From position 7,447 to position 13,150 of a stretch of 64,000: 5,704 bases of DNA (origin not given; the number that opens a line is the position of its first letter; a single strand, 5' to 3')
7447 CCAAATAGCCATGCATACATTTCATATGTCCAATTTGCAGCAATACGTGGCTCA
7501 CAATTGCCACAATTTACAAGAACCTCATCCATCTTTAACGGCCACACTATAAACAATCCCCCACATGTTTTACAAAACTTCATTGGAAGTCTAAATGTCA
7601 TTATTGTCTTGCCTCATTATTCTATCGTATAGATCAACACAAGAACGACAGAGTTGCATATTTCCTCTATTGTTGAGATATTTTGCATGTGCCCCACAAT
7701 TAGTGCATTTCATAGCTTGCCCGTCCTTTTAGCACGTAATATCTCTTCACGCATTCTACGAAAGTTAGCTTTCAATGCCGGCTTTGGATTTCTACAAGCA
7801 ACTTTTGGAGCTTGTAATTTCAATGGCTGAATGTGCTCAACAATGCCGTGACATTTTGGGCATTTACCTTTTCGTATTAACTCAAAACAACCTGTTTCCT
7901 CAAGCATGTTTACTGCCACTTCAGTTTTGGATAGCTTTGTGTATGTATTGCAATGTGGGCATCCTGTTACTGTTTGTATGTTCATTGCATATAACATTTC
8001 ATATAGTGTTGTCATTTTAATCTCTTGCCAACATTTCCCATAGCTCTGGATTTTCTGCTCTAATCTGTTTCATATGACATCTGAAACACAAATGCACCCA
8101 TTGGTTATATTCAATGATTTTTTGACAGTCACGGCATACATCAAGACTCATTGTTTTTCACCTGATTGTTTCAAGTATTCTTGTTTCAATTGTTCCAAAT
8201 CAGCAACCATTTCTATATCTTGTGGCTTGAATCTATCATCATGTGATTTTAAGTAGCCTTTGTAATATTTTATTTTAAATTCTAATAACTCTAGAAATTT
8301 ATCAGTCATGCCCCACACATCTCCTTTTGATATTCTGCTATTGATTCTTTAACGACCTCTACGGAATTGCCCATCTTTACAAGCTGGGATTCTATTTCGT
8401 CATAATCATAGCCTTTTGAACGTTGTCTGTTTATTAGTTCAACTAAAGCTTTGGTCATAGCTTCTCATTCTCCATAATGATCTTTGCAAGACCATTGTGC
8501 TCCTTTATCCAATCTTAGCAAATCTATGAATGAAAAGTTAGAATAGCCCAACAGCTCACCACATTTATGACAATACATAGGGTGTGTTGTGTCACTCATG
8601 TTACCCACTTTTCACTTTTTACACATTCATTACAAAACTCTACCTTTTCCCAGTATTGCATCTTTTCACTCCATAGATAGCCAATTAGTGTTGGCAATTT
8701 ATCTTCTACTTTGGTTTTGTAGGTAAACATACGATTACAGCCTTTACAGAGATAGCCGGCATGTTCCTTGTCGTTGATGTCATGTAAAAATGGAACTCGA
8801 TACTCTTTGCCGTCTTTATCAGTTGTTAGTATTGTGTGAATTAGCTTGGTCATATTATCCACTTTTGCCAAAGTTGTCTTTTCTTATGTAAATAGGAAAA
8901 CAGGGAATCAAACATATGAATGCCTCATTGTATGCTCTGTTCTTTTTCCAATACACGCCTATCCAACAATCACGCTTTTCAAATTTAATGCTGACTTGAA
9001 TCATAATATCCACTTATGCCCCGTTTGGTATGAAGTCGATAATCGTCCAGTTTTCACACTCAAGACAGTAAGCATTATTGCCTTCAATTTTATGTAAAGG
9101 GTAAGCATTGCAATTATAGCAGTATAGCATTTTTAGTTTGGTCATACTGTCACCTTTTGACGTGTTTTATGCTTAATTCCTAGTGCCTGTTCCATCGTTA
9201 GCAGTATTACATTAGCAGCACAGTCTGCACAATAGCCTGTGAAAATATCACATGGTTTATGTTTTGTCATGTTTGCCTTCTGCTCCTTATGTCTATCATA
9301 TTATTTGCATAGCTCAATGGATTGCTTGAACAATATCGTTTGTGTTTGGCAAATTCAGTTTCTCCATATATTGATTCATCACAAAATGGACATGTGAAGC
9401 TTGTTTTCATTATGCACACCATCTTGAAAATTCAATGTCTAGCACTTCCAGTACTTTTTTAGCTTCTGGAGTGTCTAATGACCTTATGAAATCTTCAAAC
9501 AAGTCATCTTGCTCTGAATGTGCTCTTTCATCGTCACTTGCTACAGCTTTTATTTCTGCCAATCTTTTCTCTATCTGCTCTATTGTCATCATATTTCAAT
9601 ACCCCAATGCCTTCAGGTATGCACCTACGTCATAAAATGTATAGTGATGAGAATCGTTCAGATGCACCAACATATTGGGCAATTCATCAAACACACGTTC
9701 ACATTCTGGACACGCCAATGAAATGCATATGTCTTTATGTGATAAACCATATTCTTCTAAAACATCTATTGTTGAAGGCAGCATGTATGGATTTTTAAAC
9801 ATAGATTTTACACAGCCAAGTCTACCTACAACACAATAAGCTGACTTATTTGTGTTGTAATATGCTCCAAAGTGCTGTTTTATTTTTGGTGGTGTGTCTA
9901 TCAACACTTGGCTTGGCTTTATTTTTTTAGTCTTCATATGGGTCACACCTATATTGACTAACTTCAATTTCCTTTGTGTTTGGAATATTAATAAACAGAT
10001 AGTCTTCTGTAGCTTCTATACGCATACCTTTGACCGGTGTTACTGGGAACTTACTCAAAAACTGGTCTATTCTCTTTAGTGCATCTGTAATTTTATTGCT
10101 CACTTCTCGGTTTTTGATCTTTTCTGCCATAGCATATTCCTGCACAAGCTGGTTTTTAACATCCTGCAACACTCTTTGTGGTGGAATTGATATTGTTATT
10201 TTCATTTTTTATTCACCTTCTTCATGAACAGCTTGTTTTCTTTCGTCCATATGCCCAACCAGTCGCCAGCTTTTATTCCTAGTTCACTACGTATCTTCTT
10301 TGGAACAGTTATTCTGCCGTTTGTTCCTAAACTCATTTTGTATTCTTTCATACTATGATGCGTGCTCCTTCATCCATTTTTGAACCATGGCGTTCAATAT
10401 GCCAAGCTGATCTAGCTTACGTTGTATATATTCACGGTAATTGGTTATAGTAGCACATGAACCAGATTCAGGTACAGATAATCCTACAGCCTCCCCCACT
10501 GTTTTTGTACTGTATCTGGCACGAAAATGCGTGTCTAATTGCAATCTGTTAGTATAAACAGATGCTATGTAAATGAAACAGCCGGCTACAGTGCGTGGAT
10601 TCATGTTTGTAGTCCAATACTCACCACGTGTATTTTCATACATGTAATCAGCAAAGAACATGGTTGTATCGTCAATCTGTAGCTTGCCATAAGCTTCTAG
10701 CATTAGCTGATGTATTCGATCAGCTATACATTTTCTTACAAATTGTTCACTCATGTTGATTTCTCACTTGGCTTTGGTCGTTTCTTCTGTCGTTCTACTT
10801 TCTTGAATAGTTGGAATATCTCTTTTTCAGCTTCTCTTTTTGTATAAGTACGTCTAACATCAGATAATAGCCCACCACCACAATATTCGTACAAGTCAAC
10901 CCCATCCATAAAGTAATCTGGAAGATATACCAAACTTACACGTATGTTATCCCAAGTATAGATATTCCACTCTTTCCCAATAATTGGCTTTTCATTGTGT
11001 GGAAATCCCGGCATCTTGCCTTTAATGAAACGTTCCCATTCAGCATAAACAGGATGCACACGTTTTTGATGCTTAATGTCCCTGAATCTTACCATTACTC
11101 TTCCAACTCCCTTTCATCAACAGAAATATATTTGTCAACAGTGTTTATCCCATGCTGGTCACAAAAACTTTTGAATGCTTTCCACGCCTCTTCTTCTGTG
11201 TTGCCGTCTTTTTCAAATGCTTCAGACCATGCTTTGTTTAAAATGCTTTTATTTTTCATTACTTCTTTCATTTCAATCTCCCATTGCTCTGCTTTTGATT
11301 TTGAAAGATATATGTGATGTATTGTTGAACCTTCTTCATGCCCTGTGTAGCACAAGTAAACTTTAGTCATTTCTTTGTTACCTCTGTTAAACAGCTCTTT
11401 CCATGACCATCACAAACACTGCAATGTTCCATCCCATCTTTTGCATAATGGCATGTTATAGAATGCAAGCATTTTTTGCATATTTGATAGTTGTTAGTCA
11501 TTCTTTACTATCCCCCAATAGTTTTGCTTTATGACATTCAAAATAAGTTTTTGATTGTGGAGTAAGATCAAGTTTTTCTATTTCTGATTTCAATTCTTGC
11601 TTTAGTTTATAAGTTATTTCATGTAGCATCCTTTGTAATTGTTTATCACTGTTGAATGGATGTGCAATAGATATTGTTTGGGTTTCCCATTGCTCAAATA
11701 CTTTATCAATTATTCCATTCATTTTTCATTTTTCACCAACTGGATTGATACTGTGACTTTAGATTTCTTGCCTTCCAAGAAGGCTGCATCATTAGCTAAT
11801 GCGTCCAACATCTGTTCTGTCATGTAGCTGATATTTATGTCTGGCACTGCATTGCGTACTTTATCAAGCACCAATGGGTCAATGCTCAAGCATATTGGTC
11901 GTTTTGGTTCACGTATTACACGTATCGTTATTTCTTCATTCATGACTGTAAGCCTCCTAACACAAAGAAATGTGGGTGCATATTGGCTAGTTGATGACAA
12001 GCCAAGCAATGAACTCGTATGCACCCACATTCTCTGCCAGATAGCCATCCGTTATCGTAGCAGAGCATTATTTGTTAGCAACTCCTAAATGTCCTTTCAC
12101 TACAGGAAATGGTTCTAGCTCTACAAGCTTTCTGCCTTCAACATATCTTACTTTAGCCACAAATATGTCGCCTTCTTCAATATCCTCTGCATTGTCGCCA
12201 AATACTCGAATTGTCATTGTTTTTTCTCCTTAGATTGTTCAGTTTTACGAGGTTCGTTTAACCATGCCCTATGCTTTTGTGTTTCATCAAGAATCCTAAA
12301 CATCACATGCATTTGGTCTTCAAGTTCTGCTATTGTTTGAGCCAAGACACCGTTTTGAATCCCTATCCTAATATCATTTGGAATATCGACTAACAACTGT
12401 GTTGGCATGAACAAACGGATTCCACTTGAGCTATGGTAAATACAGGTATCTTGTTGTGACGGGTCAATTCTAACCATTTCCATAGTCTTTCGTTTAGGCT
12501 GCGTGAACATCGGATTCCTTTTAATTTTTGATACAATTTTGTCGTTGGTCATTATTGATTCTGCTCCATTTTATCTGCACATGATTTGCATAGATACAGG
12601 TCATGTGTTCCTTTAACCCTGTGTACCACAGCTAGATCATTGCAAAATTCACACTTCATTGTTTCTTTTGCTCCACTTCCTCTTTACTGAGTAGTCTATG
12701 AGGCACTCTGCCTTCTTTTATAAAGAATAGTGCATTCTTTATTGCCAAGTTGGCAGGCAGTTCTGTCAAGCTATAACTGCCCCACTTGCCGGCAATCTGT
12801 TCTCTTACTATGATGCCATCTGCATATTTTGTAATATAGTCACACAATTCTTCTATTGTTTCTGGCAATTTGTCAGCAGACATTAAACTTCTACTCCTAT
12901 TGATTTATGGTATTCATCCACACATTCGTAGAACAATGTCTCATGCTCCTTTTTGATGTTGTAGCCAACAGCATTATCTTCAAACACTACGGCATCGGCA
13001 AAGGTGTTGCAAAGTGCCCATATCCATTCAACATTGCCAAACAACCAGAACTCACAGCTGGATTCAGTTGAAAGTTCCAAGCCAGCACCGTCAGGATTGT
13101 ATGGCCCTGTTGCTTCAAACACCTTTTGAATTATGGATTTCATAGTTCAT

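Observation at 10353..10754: Stand-alone cyclin-fold protein resembling a TFB/TFIIB core repeat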

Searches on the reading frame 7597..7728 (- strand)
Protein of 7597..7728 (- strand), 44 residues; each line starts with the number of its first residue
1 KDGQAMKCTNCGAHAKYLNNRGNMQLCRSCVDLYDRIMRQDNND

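Call 85: search_protein_families(library=pfam, proteins=[window:7597-7728:-], max_evalue=1)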
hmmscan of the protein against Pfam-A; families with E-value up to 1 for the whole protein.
window:7597-7728:- (44 aa): 5 families
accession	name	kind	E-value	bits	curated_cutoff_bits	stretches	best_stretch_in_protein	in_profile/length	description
PF14319.11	Zn_Tnp_IS91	-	0.017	15.6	26.3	1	3-36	36-68/90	Transposase zinc-binding domain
PF05484.17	LRV_FeS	-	0.036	14.4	27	1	3-37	6-36/53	LRV protein FeS4 cluster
PF24463.1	DUF7577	-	0.061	13.4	28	0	6-13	3-10/27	Domain of unknown function (DUF7577)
PF19214.5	CoV_S2_C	-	0.1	13.4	27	1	8-37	5-27/42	Coronavirus spike glycoprotein S2, intravirion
PF20120.5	DUF6510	-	0.13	12.6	26.4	1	6-42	27-69/86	Family of unknown function (DUF6510)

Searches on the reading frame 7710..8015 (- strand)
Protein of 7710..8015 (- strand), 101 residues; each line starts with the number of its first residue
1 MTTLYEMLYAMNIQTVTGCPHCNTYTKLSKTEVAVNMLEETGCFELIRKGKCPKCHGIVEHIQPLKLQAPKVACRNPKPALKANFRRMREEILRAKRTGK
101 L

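Call 85: search_protein_families(library=pfam, proteins=[window:7710-8015:-], max_evalue=1)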
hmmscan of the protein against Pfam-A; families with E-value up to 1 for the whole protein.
window:7710-8015:- (101 aa): 10 families
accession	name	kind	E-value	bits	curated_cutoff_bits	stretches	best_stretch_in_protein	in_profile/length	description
PF09723.15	Zn_ribbon_8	-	0.00031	21.1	34.4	1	51-75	7-30/41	Zinc ribbon domain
PF24444.1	DUF7563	-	0.00052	19.9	27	1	8-28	18-38/39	Family of unknown function (DUF7563)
PF24747.1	Zn-ribbon_GIR1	-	0.0035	17.6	26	0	17-30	6-19/37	GIR1-like zinc ribbon domain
PF12760.12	Zn_ribbon_IS1595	-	0.022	15.2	25.4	0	51-61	20-29/46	Transposase zinc-ribbon domain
PF22747.2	Zn_ribbon_DUF2089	-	0.052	14.1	27.6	0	18-24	14-20/32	DUF2089 zinc ribbon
PF15358.11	TSKS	-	0.091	12.1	27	1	11-97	242-334/395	Testis-specific serine kinase substrate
PF13719.11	Zn_ribbon_5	-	0.12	12.6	29.3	0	17-33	3-19/37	zinc-ribbon domain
PF14311.12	DUF4379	-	0.25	12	24.5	0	48-57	46-55/56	Probable Treble clef zinc finger domain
PF14690.11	Zn_ribbon_ISL3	-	0.26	12.2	25.5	0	17-27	3-13/47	zinc-finger of transposase IS204/IS1001/IS1096/IS1165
PF14569.12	zf-UDP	-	0.41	11.2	27.1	0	17-36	51-70/78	Zinc-binding RING-finger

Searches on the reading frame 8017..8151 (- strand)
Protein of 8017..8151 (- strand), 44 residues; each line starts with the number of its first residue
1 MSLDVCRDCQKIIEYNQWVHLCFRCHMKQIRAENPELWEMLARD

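Call 85: search_protein_families(library=pfam, proteins=[window:8017-8151:-], max_evalue=1)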
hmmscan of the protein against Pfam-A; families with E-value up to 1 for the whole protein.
window:8017-8151:- (44 aa): 1 family
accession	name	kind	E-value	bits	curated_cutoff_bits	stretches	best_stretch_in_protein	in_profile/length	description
PF04003.17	Utp12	-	0.16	12.5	31.5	1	8-37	44-73/107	Dip2/Utp12 Family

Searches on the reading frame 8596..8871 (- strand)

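Call 85: search_protein_families(library=pfam, proteins=[window:8596-8871:-], max_evalue=1)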
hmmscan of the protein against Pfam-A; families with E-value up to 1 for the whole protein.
window:8596-8871:- (91 aa): 2 families
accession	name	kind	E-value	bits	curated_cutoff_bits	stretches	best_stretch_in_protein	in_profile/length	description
PF17026.10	zf-RRPl_C4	-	0.052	14.2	28.9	1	23-87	37-90/108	Putative ribonucleoprotein zinc-finger pf C4 type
PF10013.15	DUF2256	-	0.27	11.9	25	0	41-54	9-22/40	Uncharacterized protein conserved in bacteria (DUF2256)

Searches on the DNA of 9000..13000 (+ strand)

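Call 6: search_dna_similar(query=window:9000-13000:+, collection=phages, mode=near)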
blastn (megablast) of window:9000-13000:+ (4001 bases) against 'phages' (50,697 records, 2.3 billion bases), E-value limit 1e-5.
No match.

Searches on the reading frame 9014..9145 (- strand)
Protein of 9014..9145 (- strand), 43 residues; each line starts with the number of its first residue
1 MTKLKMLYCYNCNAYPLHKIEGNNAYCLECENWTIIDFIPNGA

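Call 85: search_protein_families(library=pfam, proteins=[window:9014-9145:-], max_evalue=1)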
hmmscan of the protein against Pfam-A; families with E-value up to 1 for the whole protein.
window:9014-9145:- (43 aa): 2 families
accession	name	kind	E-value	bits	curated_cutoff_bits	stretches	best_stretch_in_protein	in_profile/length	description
PF23477.1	zf_Tbcl_2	-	0.039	14.1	27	0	24-42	5-23/37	Probable treble clef zinc finger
PF07562.20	NCD3G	-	0.06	13.7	38.9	1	9-32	26-50/54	Nine Cysteines Domain of family 3 GPCR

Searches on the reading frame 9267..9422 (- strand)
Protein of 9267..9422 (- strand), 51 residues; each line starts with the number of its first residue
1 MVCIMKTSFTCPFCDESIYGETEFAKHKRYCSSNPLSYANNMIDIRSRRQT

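Call 85: search_protein_families(library=pfam, proteins=[window:9267-9422:-], max_evalue=1)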
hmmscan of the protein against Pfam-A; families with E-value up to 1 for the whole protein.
window:9267-9422:- (51 aa): 2 families
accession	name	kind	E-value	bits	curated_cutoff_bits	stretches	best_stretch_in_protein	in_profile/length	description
PF05605.18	zf-Di19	-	0.0018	18.9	27.5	1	8-28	2-21/54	Drought induced 19 protein (Di19), zinc-binding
PF06221.18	zf-C2HC5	-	0.11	12.9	25.8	1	2-23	27-49/54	Putative zinc finger motif, C2HC5-type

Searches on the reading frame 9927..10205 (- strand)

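Call 18: search_protein_families(library=pfam, proteins=[window:9927-10205:-], max_evalue=1)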
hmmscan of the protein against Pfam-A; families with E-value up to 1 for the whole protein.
window:9927-10205:- (92 aa): 5 families
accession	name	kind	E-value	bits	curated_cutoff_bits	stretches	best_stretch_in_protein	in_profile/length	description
PF03463.20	eRF1_1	-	0.06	13.8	23.8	1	3-86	16-110/123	eRF1 domain 1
PF25306.1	DUF7880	-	0.11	13.1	27.5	1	11-58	74-121/127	Domain of unknown function (DUF7880)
PF21095.3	CarD_C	-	0.11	12.9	23.1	1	6-39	53-86/87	CarD, C-terminal domain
PF02192.22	PI3K_p85B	-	0.13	12.5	27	0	3-25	1-23/76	PI3-kinase family, p85-binding domain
PF05119.17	Terminase_4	-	0.15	12.9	24.7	1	20-67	48-95/98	Phage terminase, small subunit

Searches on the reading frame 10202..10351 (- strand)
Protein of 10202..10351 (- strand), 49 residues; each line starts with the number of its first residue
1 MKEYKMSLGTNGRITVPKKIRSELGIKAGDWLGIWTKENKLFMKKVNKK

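Call 18: search_protein_families(library=pfam, proteins=[window:10202-10351:-], max_evalue=1)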
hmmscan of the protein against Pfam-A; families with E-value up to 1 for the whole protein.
window:10202-10351:- (49 aa): 3 families
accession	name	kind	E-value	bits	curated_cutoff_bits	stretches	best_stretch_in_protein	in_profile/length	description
PF04014.23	MazE_antitoxin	-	1.5e-06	28.5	24.7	1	9-47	5-44/48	Antidote-toxin recognition MazE, bacterial antitoxin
PF02381.23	MraZ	-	0.066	13.6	23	1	2-27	4-29/72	MraZ protein, putative antitoxin-like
PF14250.11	AbrB-like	-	0.094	13.3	25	1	3-35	30-62/70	AbrB-like transcriptional regulator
